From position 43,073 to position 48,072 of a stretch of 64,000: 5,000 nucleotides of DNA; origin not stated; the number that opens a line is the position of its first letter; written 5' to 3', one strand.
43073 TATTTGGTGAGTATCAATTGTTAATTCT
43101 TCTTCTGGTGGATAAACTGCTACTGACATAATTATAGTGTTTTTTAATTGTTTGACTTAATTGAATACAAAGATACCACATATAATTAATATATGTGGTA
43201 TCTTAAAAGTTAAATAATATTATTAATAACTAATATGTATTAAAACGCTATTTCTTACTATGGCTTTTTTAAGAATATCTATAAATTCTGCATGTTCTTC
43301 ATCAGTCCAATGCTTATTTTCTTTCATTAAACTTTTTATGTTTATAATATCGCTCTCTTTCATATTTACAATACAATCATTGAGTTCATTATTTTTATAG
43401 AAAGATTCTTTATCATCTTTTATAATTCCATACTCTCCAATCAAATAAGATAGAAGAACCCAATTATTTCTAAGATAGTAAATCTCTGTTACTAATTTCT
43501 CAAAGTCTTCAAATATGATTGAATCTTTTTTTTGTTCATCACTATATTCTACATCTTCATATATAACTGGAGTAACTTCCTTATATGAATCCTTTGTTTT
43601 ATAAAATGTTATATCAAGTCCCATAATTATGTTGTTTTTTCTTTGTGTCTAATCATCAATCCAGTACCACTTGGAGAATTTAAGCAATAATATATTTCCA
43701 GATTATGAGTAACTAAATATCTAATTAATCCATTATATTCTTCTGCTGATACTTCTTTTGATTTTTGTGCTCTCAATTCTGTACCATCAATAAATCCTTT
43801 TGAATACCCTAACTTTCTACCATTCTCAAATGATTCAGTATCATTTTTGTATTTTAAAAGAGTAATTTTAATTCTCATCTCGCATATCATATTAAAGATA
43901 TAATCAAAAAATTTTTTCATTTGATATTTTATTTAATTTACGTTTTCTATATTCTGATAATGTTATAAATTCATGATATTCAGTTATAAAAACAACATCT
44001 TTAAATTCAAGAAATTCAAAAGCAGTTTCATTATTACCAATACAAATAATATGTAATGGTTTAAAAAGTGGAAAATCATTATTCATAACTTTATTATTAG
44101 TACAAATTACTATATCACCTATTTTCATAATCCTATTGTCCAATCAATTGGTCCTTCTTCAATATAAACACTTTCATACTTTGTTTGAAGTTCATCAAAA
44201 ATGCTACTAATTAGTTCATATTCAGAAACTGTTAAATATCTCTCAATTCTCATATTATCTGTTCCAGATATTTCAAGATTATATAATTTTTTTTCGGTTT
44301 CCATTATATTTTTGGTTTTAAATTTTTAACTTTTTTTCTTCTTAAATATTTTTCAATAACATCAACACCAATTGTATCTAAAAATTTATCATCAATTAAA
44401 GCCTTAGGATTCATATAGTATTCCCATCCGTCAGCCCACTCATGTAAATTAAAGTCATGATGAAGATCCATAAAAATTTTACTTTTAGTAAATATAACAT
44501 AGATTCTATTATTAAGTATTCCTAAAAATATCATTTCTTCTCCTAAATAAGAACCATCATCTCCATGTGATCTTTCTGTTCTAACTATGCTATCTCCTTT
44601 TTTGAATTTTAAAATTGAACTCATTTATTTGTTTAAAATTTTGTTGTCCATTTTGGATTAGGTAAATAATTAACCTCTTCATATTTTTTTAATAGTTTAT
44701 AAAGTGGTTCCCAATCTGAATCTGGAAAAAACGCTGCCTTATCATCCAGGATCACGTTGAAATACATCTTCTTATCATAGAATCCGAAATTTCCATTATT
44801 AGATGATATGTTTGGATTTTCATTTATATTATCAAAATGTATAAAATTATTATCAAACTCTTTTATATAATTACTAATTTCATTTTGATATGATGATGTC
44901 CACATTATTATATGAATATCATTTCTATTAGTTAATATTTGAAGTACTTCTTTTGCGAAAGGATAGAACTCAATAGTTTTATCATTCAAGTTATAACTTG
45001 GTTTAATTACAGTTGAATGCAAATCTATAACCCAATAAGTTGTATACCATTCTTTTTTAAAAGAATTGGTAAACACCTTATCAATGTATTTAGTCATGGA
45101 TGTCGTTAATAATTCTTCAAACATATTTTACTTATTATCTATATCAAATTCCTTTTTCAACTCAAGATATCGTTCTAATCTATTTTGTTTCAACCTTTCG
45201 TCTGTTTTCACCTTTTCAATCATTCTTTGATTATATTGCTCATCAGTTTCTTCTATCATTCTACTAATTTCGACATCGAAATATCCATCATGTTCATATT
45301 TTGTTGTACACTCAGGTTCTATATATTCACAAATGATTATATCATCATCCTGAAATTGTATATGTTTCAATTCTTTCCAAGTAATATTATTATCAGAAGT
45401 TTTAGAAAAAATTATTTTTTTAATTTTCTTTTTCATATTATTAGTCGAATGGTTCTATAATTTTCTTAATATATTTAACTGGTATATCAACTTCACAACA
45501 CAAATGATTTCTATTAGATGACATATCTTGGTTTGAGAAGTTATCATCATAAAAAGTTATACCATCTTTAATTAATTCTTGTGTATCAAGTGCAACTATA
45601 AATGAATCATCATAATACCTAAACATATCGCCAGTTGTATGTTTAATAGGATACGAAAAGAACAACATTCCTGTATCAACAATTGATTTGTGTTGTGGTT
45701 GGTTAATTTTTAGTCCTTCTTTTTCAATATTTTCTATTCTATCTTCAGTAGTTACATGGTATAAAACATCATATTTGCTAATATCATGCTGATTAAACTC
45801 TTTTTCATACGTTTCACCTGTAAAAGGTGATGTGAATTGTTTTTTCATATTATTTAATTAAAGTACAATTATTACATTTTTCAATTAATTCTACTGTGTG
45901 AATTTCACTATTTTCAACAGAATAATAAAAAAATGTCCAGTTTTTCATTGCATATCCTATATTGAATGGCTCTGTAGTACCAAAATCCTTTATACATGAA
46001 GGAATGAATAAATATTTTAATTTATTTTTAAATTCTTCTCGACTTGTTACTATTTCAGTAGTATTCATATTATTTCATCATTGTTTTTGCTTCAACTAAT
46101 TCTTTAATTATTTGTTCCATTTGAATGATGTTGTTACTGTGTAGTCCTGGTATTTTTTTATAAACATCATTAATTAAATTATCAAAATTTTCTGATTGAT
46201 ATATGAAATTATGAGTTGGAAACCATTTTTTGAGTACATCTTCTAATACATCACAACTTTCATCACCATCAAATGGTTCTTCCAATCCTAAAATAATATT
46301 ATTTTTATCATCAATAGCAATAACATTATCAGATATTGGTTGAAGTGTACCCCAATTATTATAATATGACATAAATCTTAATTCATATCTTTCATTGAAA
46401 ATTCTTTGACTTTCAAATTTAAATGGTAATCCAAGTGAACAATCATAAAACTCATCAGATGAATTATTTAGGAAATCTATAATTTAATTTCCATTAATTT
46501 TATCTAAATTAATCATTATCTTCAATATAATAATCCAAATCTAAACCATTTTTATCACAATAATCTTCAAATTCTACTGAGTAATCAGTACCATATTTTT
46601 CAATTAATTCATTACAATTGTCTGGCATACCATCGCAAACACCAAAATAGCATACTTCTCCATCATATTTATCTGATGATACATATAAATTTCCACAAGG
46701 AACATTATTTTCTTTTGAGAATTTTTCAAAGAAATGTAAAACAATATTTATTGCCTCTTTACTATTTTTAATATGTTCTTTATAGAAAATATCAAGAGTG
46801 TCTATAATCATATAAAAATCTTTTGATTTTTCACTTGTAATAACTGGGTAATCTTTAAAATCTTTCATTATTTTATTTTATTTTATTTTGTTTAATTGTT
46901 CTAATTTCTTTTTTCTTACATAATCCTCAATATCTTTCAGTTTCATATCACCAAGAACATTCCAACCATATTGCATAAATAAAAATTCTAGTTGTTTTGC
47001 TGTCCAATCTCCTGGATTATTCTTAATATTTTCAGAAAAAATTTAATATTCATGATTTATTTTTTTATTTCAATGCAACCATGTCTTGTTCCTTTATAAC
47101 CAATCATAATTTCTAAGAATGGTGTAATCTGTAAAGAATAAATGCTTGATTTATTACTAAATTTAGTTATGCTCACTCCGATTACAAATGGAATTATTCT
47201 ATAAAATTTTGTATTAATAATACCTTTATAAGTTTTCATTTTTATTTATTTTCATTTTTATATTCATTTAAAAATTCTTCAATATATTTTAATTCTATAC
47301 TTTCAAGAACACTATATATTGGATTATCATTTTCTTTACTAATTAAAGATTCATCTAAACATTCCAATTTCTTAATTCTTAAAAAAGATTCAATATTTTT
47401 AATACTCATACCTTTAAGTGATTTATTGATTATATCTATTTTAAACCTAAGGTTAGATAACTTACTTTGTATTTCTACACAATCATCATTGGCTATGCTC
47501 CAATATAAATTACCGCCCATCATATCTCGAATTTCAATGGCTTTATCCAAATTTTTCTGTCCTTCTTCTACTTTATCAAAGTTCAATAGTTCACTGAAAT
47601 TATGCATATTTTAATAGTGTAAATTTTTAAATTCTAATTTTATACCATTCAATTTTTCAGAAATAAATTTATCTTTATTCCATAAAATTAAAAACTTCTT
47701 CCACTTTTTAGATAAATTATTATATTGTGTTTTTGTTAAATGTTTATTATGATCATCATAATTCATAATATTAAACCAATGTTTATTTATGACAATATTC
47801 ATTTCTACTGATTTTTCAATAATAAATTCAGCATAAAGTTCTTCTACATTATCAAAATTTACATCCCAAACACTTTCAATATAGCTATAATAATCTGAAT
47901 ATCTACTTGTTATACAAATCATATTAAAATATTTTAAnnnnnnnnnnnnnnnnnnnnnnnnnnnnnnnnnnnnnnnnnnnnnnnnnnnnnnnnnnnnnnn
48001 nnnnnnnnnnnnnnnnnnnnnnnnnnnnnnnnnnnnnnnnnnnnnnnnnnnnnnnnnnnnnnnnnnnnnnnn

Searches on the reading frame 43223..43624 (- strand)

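Call 59: search_protein_families(library=pfam, proteins=[window:43223-43624:-], max_evalue=0.1)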
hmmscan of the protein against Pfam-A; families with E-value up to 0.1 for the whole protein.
window:43223-43624:- (133 aa): 1 family
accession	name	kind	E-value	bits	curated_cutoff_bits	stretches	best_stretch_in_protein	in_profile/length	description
PF18213.6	SUB1_ProdP9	-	0.047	13.9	25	1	89-120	34-66/80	SUB1 protease Prodomain ProdP9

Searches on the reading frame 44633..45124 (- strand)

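Call 50: search_protein_families(library=pfam, proteins=[window:44633-45124:-], max_evalue=0.1)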
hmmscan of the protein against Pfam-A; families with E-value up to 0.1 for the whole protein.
window:44633-45124:- (163 aa): 3 families
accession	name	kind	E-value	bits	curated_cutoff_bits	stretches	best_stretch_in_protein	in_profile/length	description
PF07997.16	DUF1694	-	0.041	14.4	25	1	46-111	38-99/117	Protein of unknown function (DUF1694)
PF03031.24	NIF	-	0.053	13.6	21.8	1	32-99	4-83/160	NLI interacting factor-like phosphatase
PF08004.16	DUF1699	-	0.056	13.6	33.4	1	52-90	25-63/130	Protein of unknown function (DUF1699)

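Call 76: search_protein_families(library=phrogs, proteins=[window:44633-45124:-], max_evalue=0.01)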
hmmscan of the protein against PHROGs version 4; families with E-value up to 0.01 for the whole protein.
window:44633-45124:- (163 aa): 2 families
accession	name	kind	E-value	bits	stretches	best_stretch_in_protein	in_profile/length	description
phrog_1238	-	moron, auxiliary metabolic gene and host takeover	2.5e-08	34.7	1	32-149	26-136/155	phosphoheptose isomerase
phrog_31814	-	other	0.0033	18.7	1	51-107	9-66/95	DNA methyltransferase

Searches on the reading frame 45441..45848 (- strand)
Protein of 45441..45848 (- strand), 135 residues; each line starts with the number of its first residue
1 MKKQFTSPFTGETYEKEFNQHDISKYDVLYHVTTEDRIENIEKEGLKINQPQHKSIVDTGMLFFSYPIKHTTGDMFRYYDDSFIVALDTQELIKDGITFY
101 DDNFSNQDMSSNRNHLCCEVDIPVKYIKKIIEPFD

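Call 59: search_protein_families(library=pfam, proteins=[window:45441-45848:-], max_evalue=0.1)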
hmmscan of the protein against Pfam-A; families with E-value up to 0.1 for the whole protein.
window:45441-45848:- (135 aa): 2 families
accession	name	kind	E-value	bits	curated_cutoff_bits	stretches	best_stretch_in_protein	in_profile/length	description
PF01885.22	PTS_2-RNA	-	0.0014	19.1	26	1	25-101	98-167/177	RNA 2'-phosphotransferase, Tpt1 / KptA family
PF07389.17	Pox_B6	-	0.0051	17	25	1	15-118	55-152/183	Vaccinia B6 protein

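Call 62: search_solved_structures(query=window:45441-45848:-, max_evalue=10, show_alignments=3)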
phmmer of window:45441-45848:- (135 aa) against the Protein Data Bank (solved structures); distinct sequences matched with E-value up to 10: 0.

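Call 63: find_homologous_proteins(query=window:45441-45848:-, max_evalue=0.01)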
Query window:45441-45848:- (135 aa): 15 proteins with E <= 0.01 among 19 candidates.
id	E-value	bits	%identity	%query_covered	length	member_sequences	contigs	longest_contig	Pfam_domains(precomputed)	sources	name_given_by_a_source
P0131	5.3e-86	304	100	100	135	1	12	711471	-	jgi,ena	-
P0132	2.6e-74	266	87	100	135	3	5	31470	-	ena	-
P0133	1.2e-69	251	83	100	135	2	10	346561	-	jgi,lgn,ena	-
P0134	2.9e-69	250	82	100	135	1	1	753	-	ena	-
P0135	4.7e-67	242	79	100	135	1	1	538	-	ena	-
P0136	1.1e-63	232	81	92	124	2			-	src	-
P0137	1.3e-53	199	68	98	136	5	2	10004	-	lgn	-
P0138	2.0e-52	195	68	98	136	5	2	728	-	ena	-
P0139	6.9e-50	187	67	97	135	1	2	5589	-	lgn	-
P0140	6.0e-43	164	60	98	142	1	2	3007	-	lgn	-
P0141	3.9e-38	149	56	90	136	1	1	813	-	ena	-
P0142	6.8e-38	148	54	90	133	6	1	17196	-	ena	-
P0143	5.9e-37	145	88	56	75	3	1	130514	-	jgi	-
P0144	1.2e-35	141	52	98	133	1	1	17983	-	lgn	-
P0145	2.4e-33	133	54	92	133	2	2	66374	-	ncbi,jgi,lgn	jgi:hypothetical protein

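Call 65: search_solved_structures(query=A5, max_evalue=10, show_alignments=3)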
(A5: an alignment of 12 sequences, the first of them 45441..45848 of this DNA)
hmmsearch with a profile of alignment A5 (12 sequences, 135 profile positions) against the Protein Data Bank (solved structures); distinct sequences matched with E-value up to 10: 3.
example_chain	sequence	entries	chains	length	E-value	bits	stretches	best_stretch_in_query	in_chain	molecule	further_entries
9e7n_B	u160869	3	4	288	0.071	16.9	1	20-73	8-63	Gametocyte surface protein P230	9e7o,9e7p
8tfz_A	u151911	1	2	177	0.74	13.6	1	26-97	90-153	Probable RNA 2'-phosphotransferase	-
8tfi_A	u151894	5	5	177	0.85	13.4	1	26-97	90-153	Probable RNA 2'-phosphotransferase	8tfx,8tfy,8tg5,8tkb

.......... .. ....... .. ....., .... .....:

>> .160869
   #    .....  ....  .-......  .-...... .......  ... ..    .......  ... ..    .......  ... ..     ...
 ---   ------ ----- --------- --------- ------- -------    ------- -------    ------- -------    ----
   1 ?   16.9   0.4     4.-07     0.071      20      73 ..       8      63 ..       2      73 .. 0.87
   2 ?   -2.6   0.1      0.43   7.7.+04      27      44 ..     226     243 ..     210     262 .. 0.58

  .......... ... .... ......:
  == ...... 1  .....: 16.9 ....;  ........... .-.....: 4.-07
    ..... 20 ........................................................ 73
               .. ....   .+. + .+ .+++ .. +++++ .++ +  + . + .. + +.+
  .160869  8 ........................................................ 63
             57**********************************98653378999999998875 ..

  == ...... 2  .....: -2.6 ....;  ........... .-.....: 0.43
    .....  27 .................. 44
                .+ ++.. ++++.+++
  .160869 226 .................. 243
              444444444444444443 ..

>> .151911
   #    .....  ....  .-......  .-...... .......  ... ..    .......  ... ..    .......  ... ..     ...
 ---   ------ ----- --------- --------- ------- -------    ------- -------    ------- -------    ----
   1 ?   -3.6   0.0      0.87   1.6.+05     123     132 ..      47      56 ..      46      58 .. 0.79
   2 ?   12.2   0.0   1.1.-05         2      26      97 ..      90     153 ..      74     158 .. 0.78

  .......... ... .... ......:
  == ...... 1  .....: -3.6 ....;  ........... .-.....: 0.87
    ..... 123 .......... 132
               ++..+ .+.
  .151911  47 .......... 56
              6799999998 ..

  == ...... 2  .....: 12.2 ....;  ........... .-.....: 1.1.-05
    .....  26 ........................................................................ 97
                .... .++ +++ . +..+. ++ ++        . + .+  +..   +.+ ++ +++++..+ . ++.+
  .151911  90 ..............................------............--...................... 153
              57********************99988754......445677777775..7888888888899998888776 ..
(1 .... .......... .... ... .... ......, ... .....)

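Call 66: search_protein_families(library=pfam, alignment_id=A5, max_evalue=0.1)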
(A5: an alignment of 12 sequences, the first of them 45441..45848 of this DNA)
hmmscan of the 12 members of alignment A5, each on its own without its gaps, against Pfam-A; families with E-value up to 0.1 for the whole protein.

A. member 1, window:45441-45848:- (135 aa): 2 families
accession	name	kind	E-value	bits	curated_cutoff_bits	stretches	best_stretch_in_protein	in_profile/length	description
PF01885.22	PTS_2-RNA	-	0.0014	19.1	26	1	25-101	98-167/177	RNA 2'-phosphotransferase, Tpt1 / KptA family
PF07389.17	Pox_B6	-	0.0051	17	25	1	15-118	55-152/183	Vaccinia B6 protein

B. families by the number of members that match (of 12 scanned): 5 families
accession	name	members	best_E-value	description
PF01885.22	PTS_2-RNA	9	0.0014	RNA 2'-phosphotransferase, Tpt1 / KptA family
PF07389.17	Pox_B6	2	0.0051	Vaccinia B6 protein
PF13482.12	RNase_H_2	1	0.006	RNase_H superfamily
PF21148.3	NSUN5_fdxn-like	1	0.078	NOL1/NOP2/Sun domain family member 5, ferredoxin-like domain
PF14487.12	DarT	1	0.079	ssDNA thymidine ADP-ribosyltransferase, DarT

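Call 76: search_protein_families(library=phrogs, proteins=[window:45441-45848:-], max_evalue=0.01)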
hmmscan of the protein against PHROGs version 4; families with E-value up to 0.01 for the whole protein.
window:45441-45848:- (135 aa): 1 family
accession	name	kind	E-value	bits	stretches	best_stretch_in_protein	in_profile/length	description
phrog_5470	-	DNA, RNA and nucleotide metabolism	0.00012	22.7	1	16-129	86-180/183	RNA 2'-phosphotransferase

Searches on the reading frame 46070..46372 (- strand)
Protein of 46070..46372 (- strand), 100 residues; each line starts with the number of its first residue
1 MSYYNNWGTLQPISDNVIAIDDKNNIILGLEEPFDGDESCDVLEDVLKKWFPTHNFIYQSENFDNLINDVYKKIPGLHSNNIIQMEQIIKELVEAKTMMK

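Call 59: search_protein_families(library=pfam, proteins=[window:46070-46372:-], max_evalue=0.1)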
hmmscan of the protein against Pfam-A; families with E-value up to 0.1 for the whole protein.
window:46070-46372:- (100 aa): 1 family
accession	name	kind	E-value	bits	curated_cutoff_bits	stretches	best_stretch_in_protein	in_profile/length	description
PF11447.13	DUF3201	-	0.029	14.3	25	1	39-96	82-130/153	Protein of unknown function (DUF3201)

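Call 76: search_protein_families(library=phrogs, proteins=[window:46070-46372:-], max_evalue=0.01)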
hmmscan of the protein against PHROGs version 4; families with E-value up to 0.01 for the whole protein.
window:46070-46372:- (100 aa): 0 families

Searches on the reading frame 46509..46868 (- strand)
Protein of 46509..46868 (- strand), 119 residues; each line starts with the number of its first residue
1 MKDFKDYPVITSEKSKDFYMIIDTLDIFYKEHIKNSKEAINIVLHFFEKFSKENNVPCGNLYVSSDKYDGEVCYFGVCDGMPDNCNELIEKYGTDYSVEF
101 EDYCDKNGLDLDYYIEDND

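Call 59: search_protein_families(library=pfam, proteins=[window:46509-46868:-], max_evalue=0.1)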
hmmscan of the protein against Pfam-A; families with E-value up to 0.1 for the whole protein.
window:46509-46868:- (119 aa): 2 families
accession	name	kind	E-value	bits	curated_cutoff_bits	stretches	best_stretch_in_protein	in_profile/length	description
PF13075.11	DUF3939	-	0.01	16.5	21.3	1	11-56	48-92/134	Protein of unknown function (DUF3939)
PF00346.24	Complex1_49kDa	-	0.075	12.5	24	1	32-82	175-225/271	Respiratory-chain NADH dehydrogenase, 49 Kd subunit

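Call 76: search_protein_families(library=phrogs, proteins=[window:46509-46868:-], max_evalue=0.01)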
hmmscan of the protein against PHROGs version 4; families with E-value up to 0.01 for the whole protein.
window:46509-46868:- (119 aa): 0 families

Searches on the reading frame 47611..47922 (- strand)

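Call 3: search_protein_families(library=pfam, proteins=[window:47611-47922:-], max_evalue=1)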
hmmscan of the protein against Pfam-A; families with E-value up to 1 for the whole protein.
window:47611-47922:- (103 aa): 2 families
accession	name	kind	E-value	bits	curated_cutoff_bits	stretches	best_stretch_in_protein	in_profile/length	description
PF17423.7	SwrA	-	0.073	13.4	25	1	3-43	38-77/116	Swarming motility protein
PF23830.1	DUF7200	-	0.42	11.5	27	1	30-91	13-69/89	Domain of unknown function (DUF7200)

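Call 5: search_protein_families(library=phrogs, proteins=[window:47611-47922:-], max_evalue=1)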
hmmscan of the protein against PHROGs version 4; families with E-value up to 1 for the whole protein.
window:47611-47922:- (103 aa): 0 families
